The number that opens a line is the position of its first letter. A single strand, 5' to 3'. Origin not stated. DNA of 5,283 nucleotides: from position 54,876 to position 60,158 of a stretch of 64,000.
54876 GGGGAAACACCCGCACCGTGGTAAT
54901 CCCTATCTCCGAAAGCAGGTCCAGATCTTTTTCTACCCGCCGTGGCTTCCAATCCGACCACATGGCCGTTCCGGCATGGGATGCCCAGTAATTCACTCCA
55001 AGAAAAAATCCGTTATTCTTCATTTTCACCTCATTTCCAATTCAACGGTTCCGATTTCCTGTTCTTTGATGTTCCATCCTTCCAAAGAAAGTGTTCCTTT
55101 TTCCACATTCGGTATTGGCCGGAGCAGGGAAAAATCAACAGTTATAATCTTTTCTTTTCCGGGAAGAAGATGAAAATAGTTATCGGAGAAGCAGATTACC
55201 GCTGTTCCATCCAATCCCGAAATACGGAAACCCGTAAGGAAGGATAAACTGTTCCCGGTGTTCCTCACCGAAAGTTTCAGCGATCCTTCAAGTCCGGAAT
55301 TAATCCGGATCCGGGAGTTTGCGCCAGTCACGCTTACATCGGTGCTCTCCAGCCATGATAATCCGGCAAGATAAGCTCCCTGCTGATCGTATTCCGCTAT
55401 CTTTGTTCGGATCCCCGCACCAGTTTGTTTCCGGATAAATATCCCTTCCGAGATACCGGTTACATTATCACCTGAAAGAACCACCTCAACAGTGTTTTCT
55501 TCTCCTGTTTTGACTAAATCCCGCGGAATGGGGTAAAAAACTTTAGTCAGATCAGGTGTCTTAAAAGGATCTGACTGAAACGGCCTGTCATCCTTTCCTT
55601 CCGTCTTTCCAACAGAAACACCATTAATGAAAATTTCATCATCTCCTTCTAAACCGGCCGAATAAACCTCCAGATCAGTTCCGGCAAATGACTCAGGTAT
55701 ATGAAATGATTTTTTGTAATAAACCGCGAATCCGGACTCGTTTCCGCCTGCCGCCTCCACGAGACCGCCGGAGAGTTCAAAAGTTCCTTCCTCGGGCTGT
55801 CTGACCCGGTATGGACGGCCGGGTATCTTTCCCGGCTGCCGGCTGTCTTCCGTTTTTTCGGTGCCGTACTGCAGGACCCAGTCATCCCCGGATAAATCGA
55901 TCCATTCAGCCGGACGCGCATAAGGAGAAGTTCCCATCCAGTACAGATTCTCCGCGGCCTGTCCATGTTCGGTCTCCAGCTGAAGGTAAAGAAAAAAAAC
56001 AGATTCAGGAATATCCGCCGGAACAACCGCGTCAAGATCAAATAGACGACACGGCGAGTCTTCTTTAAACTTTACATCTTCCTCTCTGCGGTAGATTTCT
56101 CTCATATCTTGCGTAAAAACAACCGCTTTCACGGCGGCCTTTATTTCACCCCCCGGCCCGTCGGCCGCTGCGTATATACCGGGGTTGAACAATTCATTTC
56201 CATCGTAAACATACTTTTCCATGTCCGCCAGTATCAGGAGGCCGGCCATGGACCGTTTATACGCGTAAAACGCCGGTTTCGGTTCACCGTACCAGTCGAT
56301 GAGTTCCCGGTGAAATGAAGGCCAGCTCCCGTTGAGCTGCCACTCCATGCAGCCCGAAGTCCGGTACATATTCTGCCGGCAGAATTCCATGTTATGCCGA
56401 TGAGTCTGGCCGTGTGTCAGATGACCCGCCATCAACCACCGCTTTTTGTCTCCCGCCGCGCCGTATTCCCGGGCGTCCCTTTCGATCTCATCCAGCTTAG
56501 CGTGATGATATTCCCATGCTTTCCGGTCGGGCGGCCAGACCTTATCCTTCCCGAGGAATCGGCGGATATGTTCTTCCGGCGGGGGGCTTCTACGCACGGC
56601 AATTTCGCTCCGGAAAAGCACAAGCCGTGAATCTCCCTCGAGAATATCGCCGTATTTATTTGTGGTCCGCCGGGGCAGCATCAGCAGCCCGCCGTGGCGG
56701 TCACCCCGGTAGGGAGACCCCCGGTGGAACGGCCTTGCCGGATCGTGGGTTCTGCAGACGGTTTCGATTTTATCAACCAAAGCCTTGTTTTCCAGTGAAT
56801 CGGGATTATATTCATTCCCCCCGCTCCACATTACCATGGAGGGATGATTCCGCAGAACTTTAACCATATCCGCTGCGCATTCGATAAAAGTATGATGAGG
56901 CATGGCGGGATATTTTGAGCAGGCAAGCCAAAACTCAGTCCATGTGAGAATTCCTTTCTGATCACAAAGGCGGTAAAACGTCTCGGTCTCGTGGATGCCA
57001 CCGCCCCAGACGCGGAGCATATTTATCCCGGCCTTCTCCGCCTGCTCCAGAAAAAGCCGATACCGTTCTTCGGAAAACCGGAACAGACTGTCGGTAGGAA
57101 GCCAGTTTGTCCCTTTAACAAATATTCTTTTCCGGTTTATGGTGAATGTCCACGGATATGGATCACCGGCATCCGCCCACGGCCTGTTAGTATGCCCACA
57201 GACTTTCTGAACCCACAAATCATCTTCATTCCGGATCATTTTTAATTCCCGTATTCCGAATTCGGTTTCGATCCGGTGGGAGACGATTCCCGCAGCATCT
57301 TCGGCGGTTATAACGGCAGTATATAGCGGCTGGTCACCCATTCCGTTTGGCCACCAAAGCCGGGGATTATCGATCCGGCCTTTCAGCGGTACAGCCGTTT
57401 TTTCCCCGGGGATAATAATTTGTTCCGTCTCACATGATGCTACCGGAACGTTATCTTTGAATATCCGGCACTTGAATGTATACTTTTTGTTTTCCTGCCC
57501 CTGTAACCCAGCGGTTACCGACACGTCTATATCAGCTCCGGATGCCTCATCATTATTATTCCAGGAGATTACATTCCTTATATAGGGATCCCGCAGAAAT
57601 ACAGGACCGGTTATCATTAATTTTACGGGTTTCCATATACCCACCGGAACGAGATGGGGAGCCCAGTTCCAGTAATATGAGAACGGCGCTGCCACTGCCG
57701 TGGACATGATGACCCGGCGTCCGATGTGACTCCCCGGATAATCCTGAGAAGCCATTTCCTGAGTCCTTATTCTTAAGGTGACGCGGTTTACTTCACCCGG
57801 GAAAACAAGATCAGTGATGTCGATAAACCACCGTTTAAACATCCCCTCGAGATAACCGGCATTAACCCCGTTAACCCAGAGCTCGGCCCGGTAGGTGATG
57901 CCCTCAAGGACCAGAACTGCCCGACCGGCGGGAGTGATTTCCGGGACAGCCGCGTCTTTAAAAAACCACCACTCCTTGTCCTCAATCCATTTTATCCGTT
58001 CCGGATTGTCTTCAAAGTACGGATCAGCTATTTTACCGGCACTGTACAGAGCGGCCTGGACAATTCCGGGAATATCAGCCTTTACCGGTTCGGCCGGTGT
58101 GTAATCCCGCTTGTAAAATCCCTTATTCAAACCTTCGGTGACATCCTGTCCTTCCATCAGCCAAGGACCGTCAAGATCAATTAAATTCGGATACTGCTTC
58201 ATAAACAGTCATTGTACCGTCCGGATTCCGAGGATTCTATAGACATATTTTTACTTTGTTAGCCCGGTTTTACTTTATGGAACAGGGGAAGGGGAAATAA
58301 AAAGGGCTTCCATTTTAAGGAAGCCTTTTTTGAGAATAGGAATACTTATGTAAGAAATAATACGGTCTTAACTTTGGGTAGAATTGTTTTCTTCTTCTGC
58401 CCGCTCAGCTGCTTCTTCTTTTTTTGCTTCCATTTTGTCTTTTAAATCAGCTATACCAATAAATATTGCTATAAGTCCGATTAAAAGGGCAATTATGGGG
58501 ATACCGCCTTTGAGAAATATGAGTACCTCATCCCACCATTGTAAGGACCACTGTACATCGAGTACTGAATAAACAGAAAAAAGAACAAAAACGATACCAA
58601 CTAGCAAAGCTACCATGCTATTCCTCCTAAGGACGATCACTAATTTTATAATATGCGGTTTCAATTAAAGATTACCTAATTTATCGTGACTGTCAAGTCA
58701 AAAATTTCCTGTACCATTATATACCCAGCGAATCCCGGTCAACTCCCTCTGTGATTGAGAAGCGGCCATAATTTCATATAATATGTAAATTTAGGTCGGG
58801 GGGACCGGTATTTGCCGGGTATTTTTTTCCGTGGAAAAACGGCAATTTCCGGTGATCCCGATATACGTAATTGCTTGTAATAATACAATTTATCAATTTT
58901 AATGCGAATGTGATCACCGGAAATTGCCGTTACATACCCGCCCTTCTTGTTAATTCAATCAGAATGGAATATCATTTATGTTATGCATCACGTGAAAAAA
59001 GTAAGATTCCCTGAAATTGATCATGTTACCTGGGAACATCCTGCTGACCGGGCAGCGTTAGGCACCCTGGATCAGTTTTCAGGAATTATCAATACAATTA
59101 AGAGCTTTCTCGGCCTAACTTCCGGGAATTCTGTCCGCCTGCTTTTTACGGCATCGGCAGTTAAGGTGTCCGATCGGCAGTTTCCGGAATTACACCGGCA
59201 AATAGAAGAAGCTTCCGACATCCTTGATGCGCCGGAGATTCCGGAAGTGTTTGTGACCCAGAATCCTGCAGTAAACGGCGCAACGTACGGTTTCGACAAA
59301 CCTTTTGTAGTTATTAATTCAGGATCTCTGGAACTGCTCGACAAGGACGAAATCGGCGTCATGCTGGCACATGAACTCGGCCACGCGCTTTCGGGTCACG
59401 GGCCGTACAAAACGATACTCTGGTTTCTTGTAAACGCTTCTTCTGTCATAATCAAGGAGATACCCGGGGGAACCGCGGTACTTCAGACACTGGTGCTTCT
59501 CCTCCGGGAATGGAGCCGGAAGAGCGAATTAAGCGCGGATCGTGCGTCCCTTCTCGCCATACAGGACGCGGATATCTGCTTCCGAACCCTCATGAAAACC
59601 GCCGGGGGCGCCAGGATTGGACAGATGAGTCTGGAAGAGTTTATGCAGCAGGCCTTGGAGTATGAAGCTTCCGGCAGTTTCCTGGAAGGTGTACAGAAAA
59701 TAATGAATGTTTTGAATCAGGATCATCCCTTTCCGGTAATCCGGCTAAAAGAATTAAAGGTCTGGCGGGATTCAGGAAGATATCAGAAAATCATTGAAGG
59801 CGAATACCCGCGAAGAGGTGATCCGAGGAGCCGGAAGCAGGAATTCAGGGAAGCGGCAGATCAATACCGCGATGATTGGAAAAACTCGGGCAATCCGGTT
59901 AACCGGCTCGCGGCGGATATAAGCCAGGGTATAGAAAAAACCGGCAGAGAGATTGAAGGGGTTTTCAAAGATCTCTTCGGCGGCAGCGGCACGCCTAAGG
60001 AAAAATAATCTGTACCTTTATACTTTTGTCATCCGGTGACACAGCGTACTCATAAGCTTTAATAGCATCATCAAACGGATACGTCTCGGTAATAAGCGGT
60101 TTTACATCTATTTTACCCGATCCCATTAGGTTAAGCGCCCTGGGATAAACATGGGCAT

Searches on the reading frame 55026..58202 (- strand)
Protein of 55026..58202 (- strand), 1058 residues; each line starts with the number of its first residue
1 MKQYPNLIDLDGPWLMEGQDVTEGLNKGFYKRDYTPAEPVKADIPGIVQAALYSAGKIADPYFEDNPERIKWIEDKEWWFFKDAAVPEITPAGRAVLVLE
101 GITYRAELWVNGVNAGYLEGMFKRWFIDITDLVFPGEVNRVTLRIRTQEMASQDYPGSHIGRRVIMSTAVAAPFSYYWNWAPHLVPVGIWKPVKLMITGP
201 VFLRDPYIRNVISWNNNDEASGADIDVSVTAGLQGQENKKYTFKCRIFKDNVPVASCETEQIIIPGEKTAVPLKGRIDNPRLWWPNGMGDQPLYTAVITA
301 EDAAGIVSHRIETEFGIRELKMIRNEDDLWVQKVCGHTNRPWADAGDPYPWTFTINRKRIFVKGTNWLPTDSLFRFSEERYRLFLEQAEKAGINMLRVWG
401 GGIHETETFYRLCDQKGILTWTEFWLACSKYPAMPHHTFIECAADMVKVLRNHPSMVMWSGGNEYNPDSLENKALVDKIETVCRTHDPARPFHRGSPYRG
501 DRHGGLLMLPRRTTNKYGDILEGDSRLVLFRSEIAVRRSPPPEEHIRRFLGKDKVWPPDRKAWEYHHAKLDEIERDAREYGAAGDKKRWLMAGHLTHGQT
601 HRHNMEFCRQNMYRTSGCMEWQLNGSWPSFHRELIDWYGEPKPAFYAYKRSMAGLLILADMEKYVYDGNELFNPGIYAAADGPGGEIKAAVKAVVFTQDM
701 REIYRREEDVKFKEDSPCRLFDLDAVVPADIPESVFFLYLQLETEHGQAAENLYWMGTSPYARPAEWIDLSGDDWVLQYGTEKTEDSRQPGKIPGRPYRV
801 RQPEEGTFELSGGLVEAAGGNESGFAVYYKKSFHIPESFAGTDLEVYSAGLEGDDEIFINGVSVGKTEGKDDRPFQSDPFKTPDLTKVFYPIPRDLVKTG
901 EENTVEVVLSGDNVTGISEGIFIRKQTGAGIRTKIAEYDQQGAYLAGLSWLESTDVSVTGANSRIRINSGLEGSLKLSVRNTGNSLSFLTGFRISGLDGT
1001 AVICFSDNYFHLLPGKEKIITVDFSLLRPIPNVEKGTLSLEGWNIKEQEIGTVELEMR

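Call 8: search_protein_families(library=pfam, proteins=[window:55026-58202:-], max_evalue=0.001)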
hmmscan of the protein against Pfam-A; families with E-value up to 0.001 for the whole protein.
window:55026-58202:- (1058 aa): 6 families
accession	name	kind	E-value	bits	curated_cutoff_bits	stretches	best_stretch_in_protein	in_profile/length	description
PF22666.2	Glyco_hydro_2_N2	-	1.6e-27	97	27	1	40-191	12-167/167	Glycosyl hydrolase 2 galactose-binding domain-like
PF00703.27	Glyco_hydro_2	-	1.7e-12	48.5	23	1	217-318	13-109/109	Glycosyl hydrolases family 2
PF02836.23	Glyco_hydro_2_C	-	4e-08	33.2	21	1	354-493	9-159/302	Glycosyl hydrolases family 2, TIM barrel domain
PF18368.7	Ig_GlcNase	-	1.3e-07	32.1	26.3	1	943-1045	10-105/105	Exo-beta-D-glucosaminidase Ig-fold domain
PF02837.24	Glyco_hydro_2_N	-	4.3e-07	30.4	28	0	75-145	64-133/169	Glycosyl hydrolases family 2, sugar binding domain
PF17753.7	Ig_mannosidase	-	3.6e-05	23.8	22.6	1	997-1023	37-59/81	Ig-fold domain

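Call 70: search_protein_families(library=ncbifam, proteins=[window:55026-58202:-], max_evalue=0.01)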
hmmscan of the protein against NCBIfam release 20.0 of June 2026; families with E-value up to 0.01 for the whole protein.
window:55026-58202:- (1058 aa): 10 families
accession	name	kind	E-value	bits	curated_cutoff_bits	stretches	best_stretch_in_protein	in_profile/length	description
NF041463.1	GalB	equivalog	1.5e-24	85.9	900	3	79-168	137-226/869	beta-galactosidase GalB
NF041462.1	GalA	equivalog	9.5e-22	76.9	900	3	387-494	335-435/763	beta-galactosidase GalA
NF052611.1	beta_gal_Bga2A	equivalog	1.1e-16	60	999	3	188-323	200-325/1007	beta-galactosidase, LacZ type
NF007538.0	PRK10150.1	equivalog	2.7e-16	59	544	2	78-322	67-283/607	beta-glucuronidase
NF049877.1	GlucurArabfur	equivalog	1.2e-14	53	1800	1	79-488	425-789/1400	beta-d-glucuronidase/beta-L-arabinofuranosidase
NF050095.1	BetGlucuronLacZ4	equivalog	3.3e-13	48.6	950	1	392-494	329-437/666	beta-glucuronidase LacZ4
NF007666.0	PRK10340.1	equivalog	1e-09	36.9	1284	1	352-493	326-473/1030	beta-galactosidase subunit alpha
NF049891.1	Bet1-4galacdseBT4156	equivalog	1.2e-08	33.4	1700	0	85-148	86-150/946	exo-beta-1,4-galactosidase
NF007074.0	PRK09525.1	subfamily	2.3e-06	25.7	1221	1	410-493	400-486/1027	beta-galactosidase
NF049890.1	Bet1-4galacdseBT4151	equivalog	0.00035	18.6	1500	0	79-148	110-178/952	exo-beta-1,4-galactosidase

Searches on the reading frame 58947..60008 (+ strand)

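Call 9: search_protein_families(library=pfam, proteins=[window:58947-60008:+], max_evalue=0.001)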
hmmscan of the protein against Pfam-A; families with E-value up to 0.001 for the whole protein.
window:58947-60008:+ (353 aa): 1 family
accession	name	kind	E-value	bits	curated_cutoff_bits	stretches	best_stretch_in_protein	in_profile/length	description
PF01435.24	Peptidase_M48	-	2.4e-21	76.8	20.3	1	77-273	2-185/186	Peptidase family M48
